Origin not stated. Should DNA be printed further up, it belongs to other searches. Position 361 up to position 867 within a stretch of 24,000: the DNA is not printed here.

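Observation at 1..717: Two tandem paralogous double-glycine-leader peptides: a candidate undescribed class II microcin/bacteriocin-like locus cut by the window edge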

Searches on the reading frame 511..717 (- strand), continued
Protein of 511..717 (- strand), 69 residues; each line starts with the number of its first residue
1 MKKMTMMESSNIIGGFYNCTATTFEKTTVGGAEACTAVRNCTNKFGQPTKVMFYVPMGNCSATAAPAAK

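Call 42: search_protein_families(library=pfam, proteins=[L012:8372-9037:+, L012:9037-9981:+, L012:12096-13283:+, L012:13273-15231:+, L012:15228-16607:+, L012:16610-17872:+, L012:17872-18126:+, L012:18680-19228:+, L012:19678-20226:+, L012:20314-20991:+], max_evalue=0.01)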
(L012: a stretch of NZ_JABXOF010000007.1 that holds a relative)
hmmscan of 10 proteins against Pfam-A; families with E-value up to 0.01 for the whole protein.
L012:8372-9037:+ (221 aa): 2 families
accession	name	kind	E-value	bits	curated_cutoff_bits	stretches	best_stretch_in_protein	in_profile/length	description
PF01323.26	DSBA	-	2.6e-11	44.1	25.6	1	82-195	62-176/191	DSBA-like thioredoxin domain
PF13462.12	Thioredoxin_4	-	0.00013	22.6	23.2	1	57-196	15-151/165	Thioredoxin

L012:9037-9981:+ (314 aa): 0 families

L012:12096-13283:+ (395 aa): 7 families
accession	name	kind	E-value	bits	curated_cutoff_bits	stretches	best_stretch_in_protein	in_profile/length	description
PF16576.10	HlyD_D23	-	2.8e-16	59.9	30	1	67-271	17-185/214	Barrel-sandwich domain of CusB or HlyD membrane-fusion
PF13437.12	HlyD_3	-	4.7e-10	40.6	22.2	1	194-276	2-82/106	HlyD family secretion protein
PF13533.13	Biotin_lipoyl_2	-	5e-07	29.8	29.8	1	70-101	1-32/32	Biotin-lipoyl like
PF00364.28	Biotin_lipoyl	-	1.7e-06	28.2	22.1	1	70-100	43-73/73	Biotin-requiring enzyme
PF00358.26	PTS_EIIA_1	-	1.9e-05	24.8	27.2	0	193-236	39-82/127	phosphoenolpyruvate-dependent sugar phosphotransferase system, EIIA 1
PF01551.29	Peptidase_M23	-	0.001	19.7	28.7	0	78-103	50-75/96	Peptidase family M23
PF12700.13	HlyD_2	-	0.0054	16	25.1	1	45-133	41-126/416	HlyD family secretion protein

L012:13273-15231:+ (652 aa): 7 families
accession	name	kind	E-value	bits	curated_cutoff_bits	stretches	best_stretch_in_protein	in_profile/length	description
PF12704.14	MacB_PCD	-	2e-37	129.9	27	1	278-495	2-206/207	MacB-like periplasmic core domain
PF00005.33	ABC_tran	-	5.7e-34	118.1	25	1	28-176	1-136/137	ABC transporter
PF02687.27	FtsX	-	5.7e-19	68.8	25.5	1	531-645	2-120/120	FtsX-like permease C-terminal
PF02463.25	SMC_N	-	5.6e-06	26.4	40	0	146-220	134-211/220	RecF/RecN/SMC N terminal domain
PF13191.12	AAA_16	-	0.00013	23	32.6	1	34-203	20-167/167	AAA ATPase domain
PF13555.12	AAA_29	-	0.0003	20.9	27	1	32-56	16-40/61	P-loop containing region of AAA domain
PF13304.12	AAA_21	-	0.0032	18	27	0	41-75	2-39/304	AAA domain, putative AbiEii toxin, Type IV TA system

L012:15228-16607:+ (459 aa): 2 families
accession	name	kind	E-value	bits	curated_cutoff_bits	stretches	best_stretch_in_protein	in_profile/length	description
PF02321.23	OEP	-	2.4e-35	122.5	22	2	267-447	4-186/187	Outer membrane efflux protein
PF02270.21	TFIIF_beta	-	0.0097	16.4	23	0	168-205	20-54/65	TFIIF, beta subunit HTH domain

L012:16610-17872:+ (420 aa): 3 families
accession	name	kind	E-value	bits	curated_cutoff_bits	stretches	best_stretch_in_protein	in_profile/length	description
PF02801.28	Ketoacyl-synt_C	-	1.5e-32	112.5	20.8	1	261-375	1-118/119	Beta-ketoacyl synthase, C-terminal domain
PF00109.32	ketoacyl-synt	-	1.3e-30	107.3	20.8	1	8-252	2-251/252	Beta-ketoacyl synthase, N-terminal domain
PF00108.29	Thiolase_N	-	0.0096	15.8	26.4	0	169-210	84-125/260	Thiolase, N-terminal domain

L012:17872-18126:+ (84 aa): 1 family
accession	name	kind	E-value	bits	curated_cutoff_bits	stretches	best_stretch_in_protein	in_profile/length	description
PF00550.31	PP-binding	-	1.4e-10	41.7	20.8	1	15-71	3-59/67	Phosphopantetheine attachment site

L012:18680-19228:+ (182 aa): 1 family
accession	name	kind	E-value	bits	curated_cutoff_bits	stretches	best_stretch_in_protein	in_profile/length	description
PF00589.27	Phage_integrase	-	1.4e-43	149.1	27.1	1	6-176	2-171/172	Phage integrase family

L012:19678-20226:+ (182 aa): 3 families
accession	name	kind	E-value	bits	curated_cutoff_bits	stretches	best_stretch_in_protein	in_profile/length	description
PF00419.26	Fimbrial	-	1.2e-18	68.3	25.6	1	39-182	2-151/151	Fimbrial protein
PF10836.13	DUF2574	-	0.0026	18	27.5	1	12-65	1-55/93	Protein of unknown function (DUF2574)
PF16970.11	FimA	-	0.0079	16.9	30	0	73-181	13-144/145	Type-1 fimbrial protein, A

L012:20314-20991:+ (225 aa): 2 families
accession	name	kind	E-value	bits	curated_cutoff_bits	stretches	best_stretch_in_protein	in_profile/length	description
PF00345.26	PapD_N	-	1.1e-43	148.6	23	1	23-138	1-125/126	Pili and flagellar-assembly chaperone, PapD N-terminal domain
PF02753.23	PapD_C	-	3.4e-17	62.9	22.8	1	160-217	1-61/63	Pili assembly chaperone PapD, C-terminal domain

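Call 43: search_protein_families(library=ncbifam, proteins=[L012:8372-9037:+, L012:9037-9981:+, L012:10001-12118:+, L012:12096-13283:+, L012:13273-15231:+, L012:15228-16607:+, L012:16610-17872:+, L012:18680-19228:+, L012:19678-20226:+, L012:20314-20991:+], max_evalue=0.001)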
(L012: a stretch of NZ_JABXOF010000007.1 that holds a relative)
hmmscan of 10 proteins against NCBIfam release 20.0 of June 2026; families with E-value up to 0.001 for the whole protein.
L012:8372-9037:+ (221 aa): 2 families
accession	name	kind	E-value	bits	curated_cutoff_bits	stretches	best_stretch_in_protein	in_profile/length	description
NF047695.1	ThlDiSintDsbAHaem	equivalog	9e-11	41.5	290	1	31-194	18-177/206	thiol:disulfide interchange protein DsbA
NF008198.0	PRK10954.1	equivalog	1.2e-09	38.2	279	1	50-196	32-179/207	thiol:disulfide interchange protein DsbA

L012:9037-9981:+ (314 aa): 0 families

L012:10001-12118:+ (705 aa): 190 families (the best 25 are shown)
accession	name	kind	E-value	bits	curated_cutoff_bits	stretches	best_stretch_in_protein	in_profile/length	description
TIGR03796.1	NHLM_micro_ABC1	equivalog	4.4e-73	246.7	853.3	1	9-690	5-689/710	NHLP family bacteriocin export ABC transporter peptidase/permease/ATPase subunit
TIGR03375.1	type_I_sec_LssB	subfamily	2.6e-69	234.2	693.1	2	283-692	271-681/696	type I secretion system permease/ATPase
TIGR01846.1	type_I_sec_HlyB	subfamily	1.1e-61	209.1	725.55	1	18-691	1-670/694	type I secretion system permease/ATPase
TIGR02868.1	CydC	equivalog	1.3e-60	205.6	329.05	1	285-673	139-530/530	thiol reductant ABC exporter subunit CydC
TIGR03797.1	NHLM_micro_ABC2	equivalog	4.1e-53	180.9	709.4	1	163-690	137-662/686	NHLP bacteriocin export ABC transporter permease/ATPase subunit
TIGR02857.1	CydD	equivalog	1.1e-51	176.4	435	1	467-685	320-529/529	thiol reductant ABC exporter subunit CydD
TIGR02203.1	MsbA_lipidA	equivalog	1.8e-50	172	602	1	238-691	93-547/572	lipid A export permease/ATP-binding protein MsbA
TIGR01193.1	bacteriocin_ABC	subfamily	1.7e-48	165.7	523.85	1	14-691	4-687/708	peptide cleavage/export ABC transporter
TIGR00958.1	3a01208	subfamily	5.9e-43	147.1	874.6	1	172-691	169-692/711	antigen peptide transporter 2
TIGR02204.1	MsbA_rel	hypoth_equivalog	8.5e-43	146.9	780.4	1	177-692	33-554/576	ABC transporter, permease/ATP-binding protein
NF008364.0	PRK11160.1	equivalog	1.4e-42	146.1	630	1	286-693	147-555/575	heme ABC transporter ATP-binding protein/permease CydC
NF045513.1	HepA_fam_ABC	equivalog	5.7e-42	143.9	725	1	209-691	104-587/610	heterocyst formation ABC transporter subunit HepA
TIGR01842.1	type_I_sec_PrtD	subfamily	5.7e-40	137.4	510.15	1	412-691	254-532/544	type I secretion system permease/ATPase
NF008379.0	PRK11174.1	equivalog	5.3e-37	127.7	684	1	474-692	347-563/588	heme ABC transporter permease/ATP-binding protein CydD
NF008381.0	PRK11176.1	equivalog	2.5e-34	118.6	867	1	240-690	105-556/582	lipid A ABC transporter ATP-binding protein/permease MsbA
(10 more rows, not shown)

L012:12096-13283:+ (395 aa): 24 families
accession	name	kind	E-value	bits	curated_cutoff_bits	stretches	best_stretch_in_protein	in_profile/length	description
NF008606.0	PRK11578.1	equivalog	2.3e-88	296.8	342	1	16-385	9-364/371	macrolide transporter subunit MacA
TIGR01730.1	RND_mfp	subfamily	2.3e-37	128.7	94.9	1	46-385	3-309/322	efflux RND transporter periplasmic adaptor subunit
NF008589.1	PRK11556.1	equivalog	5.3e-21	75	391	1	40-246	55-246/392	MdtA/MuxA family multidrug efflux RND transporter periplasmic adaptor subunit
TIGR00998.1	8a0101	subfamily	5.3e-20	71.6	390.8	2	152-279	164-290/334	EmrA/EmrK family multidrug efflux transporter periplasmic adaptor subunit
NF007785.0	PRK10476.1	equivalog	6.4e-20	71.3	376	2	150-270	164-284/347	multidrug transporter subunit MdtN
TIGR02971.1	heterocyst_DevB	subfamily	3.5e-17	62.8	129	2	155-251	173-260/327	ABC exporter membrane fusion protein, DevB family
NF002939.0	PRK03598.1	equivalog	9.5e-17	61.2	393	2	171-270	184-280/332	secretion protein HlyD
TIGR00999.1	8a0102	subfamily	2.1e-16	59.9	319.3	1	88-383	1-264/271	CzcB/NccB family metal efflux transporter periplasmic adaptor subunit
TIGR01843.1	type_I_hlyD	subfamily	2.5e-14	53.1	208.65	2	53-188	26-172/422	HlyD family type I secretion periplasmic adaptor subunit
NF045904.1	RND-peri-MexE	equivalog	4.8e-14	52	714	1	51-227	45-207/390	multidrug efflux RND transporter periplasmic adaptor subunit MexE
NF033138.2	RND-peri-MexC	equivalog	1.3e-11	44.3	625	1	60-384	54-358/375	MexC family multidrug efflux RND transporter periplasmic adaptor subunit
NF011604.1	PRK15030.1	equivalog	2.4e-11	43.2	765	1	68-246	64-227/397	multidrug efflux RND transporter periplasmic adaptor subunit AcrA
NF007132.1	PRK09578.1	equivalog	3.9e-11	42.3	512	1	53-233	49-214/396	MexX/AxyX family multidrug efflux RND transporter periplasmic adaptor subunit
NF000272.2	OqxA_adapt_sub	exception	3.7e-09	36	835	1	36-243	34-227/391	multidrug efflux RND transporter periplasmic adaptor subunit OqxA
NF011715.0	PRK15136.1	equivalog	8e-08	31.3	563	1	68-143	60-136/390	multidrug efflux MFS transporter periplasmic adaptor subunit EmrA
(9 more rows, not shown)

L012:13273-15231:+ (652 aa): 195 families (the best 25 are shown)
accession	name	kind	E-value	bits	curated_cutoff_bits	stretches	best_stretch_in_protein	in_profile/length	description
NF007826.0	PRK10535.1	equivalog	8.9e-218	724.7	966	1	7-652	3-648/648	macrolide ABC transporter ATP-binding protein/permease MacB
TIGR02211.1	LolD_lipo_ex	equivalog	6.7e-68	228.5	307.75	1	9-226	2-220/221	lipoprotein-releasing ABC transporter ATP-binding protein LolD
NF008639.0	PRK11629.1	equivalog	7.8e-64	215.3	360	1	8-227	6-226/234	lipoprotein-releasing ABC transporter ATP-binding protein LolD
NF007879.0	PRK10584.1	equivalog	4.1e-60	203.3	336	1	6-225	4-224/228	putative ABC transporter ATP-binding protein YbbA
TIGR03608.1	L_ocin_972_ABC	subfamily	7e-60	202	254.85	1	12-220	2-206/206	putative bacteriocin export ABC transporter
NF038007.1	ABC_ATP_DarD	equivalog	9.9e-60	201.7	375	1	9-225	2-218/218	darobactin export ABC transporter ATP-binding protein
TIGR02673.1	FtsE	equivalog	3.2e-59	200.2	264.85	1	8-223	1-213/214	cell division ATP-binding protein FtsE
TIGR02982.1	heterocyst_DevA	subfamily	1.3e-58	198.2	295.8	1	9-225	2-219/220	ABC exporter ATP-binding subunit, DevA family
TIGR02315.1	ABC_phnC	equivalog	2e-50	171.5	266.1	1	8-232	1-231/243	phosphonate ABC transporter ATP-binding protein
NF007027.0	PRK09493.1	equivalog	7.8e-49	166.2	379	1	9-231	2-220/240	glutamine ABC transporter ATP-binding protein GlnQ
TIGR02314.1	ABC_MetN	equivalog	5e-46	157.3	499.7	1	9-227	2-221/343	methionine ABC transporter ATP-binding protein MetN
TIGR00968.1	3a0106s01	subfamily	1e-45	156.1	342.75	1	9-226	1-210/237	sulfate ABC transporter ATP-binding protein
TIGR01186.1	proV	subfamily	1e-44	153.2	326.6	1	28-226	9-209/363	betaine/proline/choline family ABC transporter ATP-binding protein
TIGR03265.1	PhnT2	equivalog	1.5e-44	152.7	457.7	1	8-225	4-213/353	putative 2-aminoethylphosphonate ABC transporter ATP-binding protein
NF040933.2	ABC_arch_GlcV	equivalog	1.1e-43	149.5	450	1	9-220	3-215/357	glucose ABC transporter ATP-binding protein GlcV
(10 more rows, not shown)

L012:15228-16607:+ (459 aa): 8 families
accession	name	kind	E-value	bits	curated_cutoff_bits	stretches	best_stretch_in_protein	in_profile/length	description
TIGR01845.1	outer_NodT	subfamily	5.7e-65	219.9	210.05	1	14-449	7-459/460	efflux transporter outer membrane subunit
NF047721.1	ToxDrgExpTdeA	equivalog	5.8e-49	167.2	550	1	47-449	47-451/455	toxin/drug exporter TdeA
NF007347.1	PRK09837.1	subfamily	1.6e-41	142.7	598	1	48-449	53-457/461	Cu(I)/Ag(I) efflux RND transporter outer membrane protein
NF033143.1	efflux_OM_AdeK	equivalog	7.7e-37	127.1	900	1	10-450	16-461/480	multidrug efflux RND transporter AdeIJK outer membrane channel subunit AdeK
NF033142.1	efflux_OM_AdeC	exception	1.4e-28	99.8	975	1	29-450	36-461/465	multidrug efflux RND transporter AdeABC outer membrane channel subunit AdeC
NF008524.1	PRK11459.1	equivalog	4.9e-20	71.8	650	1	49-449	57-474/478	multidrug resistance outer membrane protein MdtQ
NF007390.0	PRK09915.1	equivalog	8.1e-16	57.8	597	1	48-450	58-478/488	MdtP family multidrug efflux transporter outer membrane subunit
TIGR01844.1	type_I_sec_TolC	subfamily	1.7e-10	40.5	225.15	1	114-448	65-398/414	TolC family outer membrane protein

L012:16610-17872:+ (420 aa): 24 families
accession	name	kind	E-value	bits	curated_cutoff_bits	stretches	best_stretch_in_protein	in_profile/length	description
TIGR03150.1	fabF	equivalog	2.4e-111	372.3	493.75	1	8-415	1-406/407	beta-ketoacyl-ACP synthase II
NF005589.0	PRK07314.1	subfamily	1e-107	360.5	387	1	6-417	2-411/413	beta-ketoacyl-ACP synthase II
NF004970.0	PRK06333.1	subfamily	5.3e-90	302.3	525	1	6-417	2-421/424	beta-ketoacyl-ACP synthase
NF006274.0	PRK08439.1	equivalog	4.1e-82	276.1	621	1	8-415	2-403/406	beta-ketoacyl-ACP synthase II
NF006587.0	PRK09116.1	equivalog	3.6e-79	266.4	470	1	7-416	1-405/408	beta-ketoacyl-ACP synthase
NF005076.0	PRK06501.1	equivalog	3.1e-71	240.5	629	1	10-418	13-423/425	beta-ketoacyl-ACP synthase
NF005935.0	PRK07967.1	equivalog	2.5e-70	237.4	630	1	8-418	2-404/406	beta-ketoacyl-ACP synthase I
NF006434.0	PRK08722.1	equivalog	4.3e-69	233.4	759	1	7-415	3-411/414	beta-ketoacyl-ACP synthase II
NF004618.0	PRK05952.1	equivalog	4.7e-67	226.6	455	1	9-417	3-382/384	beta-ketoacyl-ACP synthase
NF005916.1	PRK07910.1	equivalog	8e-66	222.7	560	1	7-417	11-417/418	KasA/KasB family beta-ketoacyl-ACP synthase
NF006618.0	PRK09185.1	subfamily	9.1e-55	186.3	407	1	8-418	3-393/394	beta-ketoacyl-ACP synthase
NF005490.0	PRK07103.1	equivalog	2.7e-50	171.6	445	1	7-415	3-410/414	polyketide beta-ketoacyl:acyl carrier protein synthase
NF058662.1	cispenta_AmcF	equivalog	1.3e-47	162.6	325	1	10-416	2-368/369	cispentacin biosynthesis acyltransferase subunit AmcF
NF045894.1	PKS_plus_SDR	equivalog_domain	3.4e-29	101.2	1740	1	168-413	171-422/1515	type I polyketide synthase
NF040607.1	mycolic_Pks13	equivalog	7.4e-25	86.6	2100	1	157-415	258-523/1680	polyketide synthase Pks13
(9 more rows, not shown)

L012:18680-19228:+ (182 aa): 12 families
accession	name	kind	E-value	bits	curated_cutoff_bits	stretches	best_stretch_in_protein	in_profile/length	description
NF007370.0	PRK09870.1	subfamily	1.3e-70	237.1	221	1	3-182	9-188/200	tyrosine-type DNA invertase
NF007371.0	PRK09871.1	subfamily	1.2e-61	207.8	222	1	1-182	1-183/198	tyrosine-type DNA invertase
TIGR02225.1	recomb_XerD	equivalog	1.3e-30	106.7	329.6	1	5-182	102-283/290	site-specific tyrosine recombinase XerD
NF040815.2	recomb_XerA_Arch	equivalog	1.5e-29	103.4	220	1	4-180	94-261/263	site-specific tyrosine recombinase/integron integrase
TIGR02224.1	recomb_XerC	equivalog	9.2e-29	100.7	335.15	1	5-181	105-285/295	tyrosine recombinase XerC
NF001399.0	PRK00283.1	subfamily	2.7e-26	92.5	279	1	5-182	112-292/300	tyrosine recombinase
NF002331.0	PRK01287.1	subfamily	4.9e-19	68.5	371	1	7-180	142-319/365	site-specific tyrosine recombinase XerC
NF003462.0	PRK05084.1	equivalog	2.7e-18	65.8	267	1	19-177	188-348/360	tyrosine recombinase XerS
TIGR02249.1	integrase_gron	subfamily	2.7e-12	46.7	265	1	116-172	243-299/315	integron integrase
NF011946.0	PRK15417.1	equivalog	8.6e-09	35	435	1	126-172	268-314/337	integron integrase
NF041502.1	integrase_1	equivalog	5.4e-06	25.4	350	1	71-181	259-368/484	site-specific integrase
NF040693.1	recomb_GmtY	equivalog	4.3e-05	22.9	340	1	133-177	392-436/441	gamma-mobile-trio recombinase GmtY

L012:19678-20226:+ (182 aa): 19 families
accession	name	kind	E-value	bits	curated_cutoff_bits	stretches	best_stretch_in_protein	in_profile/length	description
NF052362.1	FimF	equivalog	1.2e-29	103.1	200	1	12-182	1-175/175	type 1 fimbrial adaptor subunit FimF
NF011817.0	PRK15289.1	equivalog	6.6e-26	91.3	203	2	12-114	1-105/190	chaperone-usher fimbrial major subunit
NF011738.0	PRK15191.1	equivalog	1.3e-25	90.2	238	1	28-182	15-172/172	fimbrial protein BcfF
NF011756.0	PRK15209.1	equivalog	1.6e-21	76.6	221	1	12-182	1-174/174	long polar fimbrial major subunit LpfA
NF052361.1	FimI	equivalog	1.2e-19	70.7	300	1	12-182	4-179/179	type 1 fimbrial minor subunit FimI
NF011737.0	PRK15190.1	equivalog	9.5e-19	67.8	240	1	13-181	5-180/181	fimbrial protein BcfE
NF007402.0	PRK09934.1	equivalog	9.5e-16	58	168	1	14-181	3-170/171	fimbria assembly protein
NF011741.1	PRK15194.1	equivalog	1.1e-14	54.8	140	1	16-181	13-184/185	type 1 fimbrial major subunit FimA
NF011734.0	PRK15187.1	equivalog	5.8e-14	52.1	247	1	22-181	20-179/180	fimbrial protein BcfA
NF011828.0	PRK15300.1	equivalog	2.6e-13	50.3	229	1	13-181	6-178/179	fimbrial protein StiA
NF007276.0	PRK09733.1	equivalog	6.8e-13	48.8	189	1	10-182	2-183/183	fimbrial-like protein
NF011747.0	PRK15200.1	equivalog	1e-12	47.9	210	1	13-181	4-176/177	type 1 fimbrial protein subunit FimI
NF011821.1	PRK15293.1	equivalog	6.3e-11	42.3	300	1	17-182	13-185/185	fimbrial protein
NF011752.0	PRK15205.1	equivalog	3.3e-10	40.1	169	1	12-182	3-176/176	long polar fimbrial protein LpfE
NF052363.1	FimG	equivalog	1.2e-09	38.1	220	1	14-145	6-129/166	type 1 fimbrial minor subunit FimG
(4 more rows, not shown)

L012:20314-20991:+ (225 aa): 20 families
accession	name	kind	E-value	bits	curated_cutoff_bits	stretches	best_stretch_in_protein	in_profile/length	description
NF011823.0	PRK15295.1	equivalog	5.7e-72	241.7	309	1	18-224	16-226/227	fimbrial assembly chaperone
NF011827.0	PRK15299.1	equivalog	1.3e-67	227.5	375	1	11-221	12-223/227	fimbrial chaperone protein StiB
NF011755.1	PRK15208.1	exception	1.5e-59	201.1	360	1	11-222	7-221/225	long polar fimbrial biogenesis chaperone LpfB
NF011742.0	PRK15195.1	equivalog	5e-57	192.8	327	1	9-218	12-222/230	type 1 fimbria chaperone FimC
NF011818.0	PRK15290.1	equivalog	8.9e-55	185.7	317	1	8-218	23-236/243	fimbrial chaperone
NF007398.0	PRK09926.1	equivalog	7.1e-49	166.5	285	1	7-219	10-241/246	fimbrial chaperone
NF011770.1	PRK15224.1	exception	3.4e-46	157.7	475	1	23-220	38-240/246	pili assembly chaperone SafB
NF011739.0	PRK15192.1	equivalog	6.7e-45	153.2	296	1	8-216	10-221/234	pili/flagellar-assembly chaperone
NF011735.0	PRK15188.1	equivalog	3e-44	151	365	1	19-218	23-220/228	fimbrial chaperone protein BcfB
NF011758.0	PRK15211.1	equivalog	3.4e-44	150.8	248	1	6-218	7-225/230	fimbrial chaperone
NF008483.0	PRK11385.1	equivalog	1.2e-34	119.5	357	1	14-217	18-227/236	fimbrial chaperone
NF011782.0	PRK15246.1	equivalog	4.7e-34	117.7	277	1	8-224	15-238/252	fimbrial assembly chaperone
NF011813.0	PRK15285.1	equivalog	5e-31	108.3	447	1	7-215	8-226/250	fimbrial chaperone StfD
NF011790.0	PRK15254.1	equivalog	1.3e-30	106.4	370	1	14-216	15-225/247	fimbrial chaperone protein StdC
NF011764.0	PRK15218.1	equivalog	3e-29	102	372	1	10-193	6-196/226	fimbrial assembly chaperone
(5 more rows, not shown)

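Call 55: predict_structure(alignment_id=A3)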
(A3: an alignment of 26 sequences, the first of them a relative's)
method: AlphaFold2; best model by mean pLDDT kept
length: 69 residues; sequences in the alignment: 26
mean_pLDDT: 65.6   pTM: 0.42
mean pLDDT of the five models: 65.6, 65.5, 64.8, 63.6, 61.1
residues with pLDDT >= 90: 0; 70-90: 41; 50-70: 9; < 50: 19
segments of 3 or more residues with pLDDT < 50: 4-14, 64-69
pLDDT, mean of each block of 10 residues (from residue 1): 46 57 77 79 75 76 46
secondary structure, 60 per line:
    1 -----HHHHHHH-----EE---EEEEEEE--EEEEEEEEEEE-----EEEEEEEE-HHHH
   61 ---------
elements in order: H6-12 E23-29 E32-42 E48-55 H57-60

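Call 58: search_protein_families(library=pfam, proteins=[L025:17948-18778:+, L025:18757-19041:+, L025:19046-19780:+, L025:19929-20693:-, L025:20846-22090:-], max_evalue=0.01)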
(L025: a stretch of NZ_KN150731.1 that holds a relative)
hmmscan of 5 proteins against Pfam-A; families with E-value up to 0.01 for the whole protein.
L025:17948-18778:+ (276 aa): 1 family
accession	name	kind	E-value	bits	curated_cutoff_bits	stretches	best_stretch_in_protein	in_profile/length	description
PF01575.25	MaoC_dehydratas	-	3.1e-06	27.2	27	1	11-86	16-90/123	MaoC like domain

L025:18757-19041:+ (94 aa): 1 family
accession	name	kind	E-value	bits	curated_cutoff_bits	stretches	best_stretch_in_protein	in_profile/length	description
PF00550.31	PP-binding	-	3.2e-09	37.3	20.8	1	21-87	1-65/67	Phosphopantetheine attachment site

L025:19046-19780:+ (244 aa): 5 families
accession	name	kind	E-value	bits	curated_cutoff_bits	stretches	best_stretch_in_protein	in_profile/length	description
PF13561.12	adh_short_C2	-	8.6e-53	179.8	27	1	13-243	6-236/236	Enoyl-(Acyl carrier protein) reductase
PF00106.31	adh_short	-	3.5e-45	154.3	26.6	1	4-195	1-192/195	short chain dehydrogenase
PF08659.16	KR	-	1.1e-15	58.4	22.6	1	6-160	3-157/180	KR domain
PF01370.27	Epimerase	-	9e-08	32.2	20.9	1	6-172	1-162/240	NAD dependent epimerase/dehydratase family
PF23441.1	SDR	-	0.0029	17.5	27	1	6-197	10-206/258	SDR-like rossmann domain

L025:19929-20693:- (254 aa): 1 family
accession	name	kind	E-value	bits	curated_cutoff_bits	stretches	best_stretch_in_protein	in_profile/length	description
PF00497.25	SBP_bac_3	-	9.7e-26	90.5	26.4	1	33-244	1-119/132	Bacterial extracellular solute-binding proteins, family 3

L025:20846-22090:- (414 aa): 4 families
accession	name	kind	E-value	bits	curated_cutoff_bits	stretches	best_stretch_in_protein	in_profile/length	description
PF03797.25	Autotransporter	-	8.8e-52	176.8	26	1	152-393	1-255/255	Autotransporter beta-domain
PF13505.12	OMP_b-brl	-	1.1e-10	42.3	28.7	1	244-397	20-155/175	Outer membrane protein beta-barrel domain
PF03212.20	Pertactin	-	7.6e-08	32.8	22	1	5-68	56-114/121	Pertactin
PF12099.14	DUF3575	-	0.0069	16.2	21.1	0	257-305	103-151/177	Protein of unknown function (DUF3575)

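Call 59: fold_search(model_id=the predicted structure, library=pdb)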
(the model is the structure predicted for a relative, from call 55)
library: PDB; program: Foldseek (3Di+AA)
matches with E <= 10: 1161; with E <= 0.001: 0
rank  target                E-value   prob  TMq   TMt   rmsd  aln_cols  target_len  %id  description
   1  3q9d_B                5.3e-02  0.80  0.34  0.17   8.5        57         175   16  Crystal Structure of Cpn0803 from C. pneumoniae. (released 2012-01-11)
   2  2g16_A                7.2e-02  0.84  0.34  0.36   9.0        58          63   14  Structure of S65A Y66S GFP variant after backbone fragmentation (released 2006-04-18)
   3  2g5z_A                1.1e-01  0.77  0.34  0.36   8.5        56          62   14  Structure of S65G Y66S GFP variant after spontaneous peptide hydrolysis and decarboxylation (released 2006-04-18)
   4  6lof_C                1.5e-01  0.84  0.37  0.41   9.6        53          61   11  Crystal structure of ZsYellow soaked by Cu2+ (released 2020-01-22)
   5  3q9d_A                2.4e-01  0.47  0.33  0.17   8.6        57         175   16  Crystal Structure of Cpn0803 from C. pneumoniae. (released 2012-01-11)
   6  2vvj_cc               2.6e-01  0.69  0.35  0.37   8.9        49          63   12  IrisFP fluorescent protein in its red form, cis conformation (released 2008-08-12)
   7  2g3d_A                2.6e-01  0.57  0.34  0.35   8.5        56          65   14  Structure of S65G Y66A GFP variant after spontaneous peptide hydrolysis (released 2006-04-18)
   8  5exc_C                2.7e-01  0.66  0.35  0.39   8.9        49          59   10  Photoconverted red fluorescent protein DendRFP (released 2016-08-03)
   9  8f2r_F                2.7e-01  0.47  0.36  0.34   5.5        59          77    7  Human CCC complex (released 2023-05-24)
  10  2vvj_dd               2.9e-01  0.66  0.35  0.38   8.8        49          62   12  IrisFP fluorescent protein in its red form, cis conformation (released 2008-08-12)
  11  5exc_A                3.3e-01  0.66  0.36  0.40   9.0        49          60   10  Photoconverted red fluorescent protein DendRFP (released 2016-08-03)
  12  6gp1_A                3.3e-01  0.63  0.35  0.36   8.8        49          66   12  Structure of mEos4b in the red long-lived dark state (released 2019-05-22)
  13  5xdz_B                3.5e-01  0.91  0.41  0.27   2.5        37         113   11  Crystal structure of zebrafish SNX25 PX domain (released 2017-06-14)
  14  2vvj_aa               3.5e-01  0.63  0.35  0.39   8.8        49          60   12  IrisFP fluorescent protein in its red form, cis conformation (released 2008-08-12)
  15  8rj3_H                3.7e-01  0.41  0.37  0.27   5.9        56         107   14  Human RAD52 open ring conformation (released 2024-04-24)
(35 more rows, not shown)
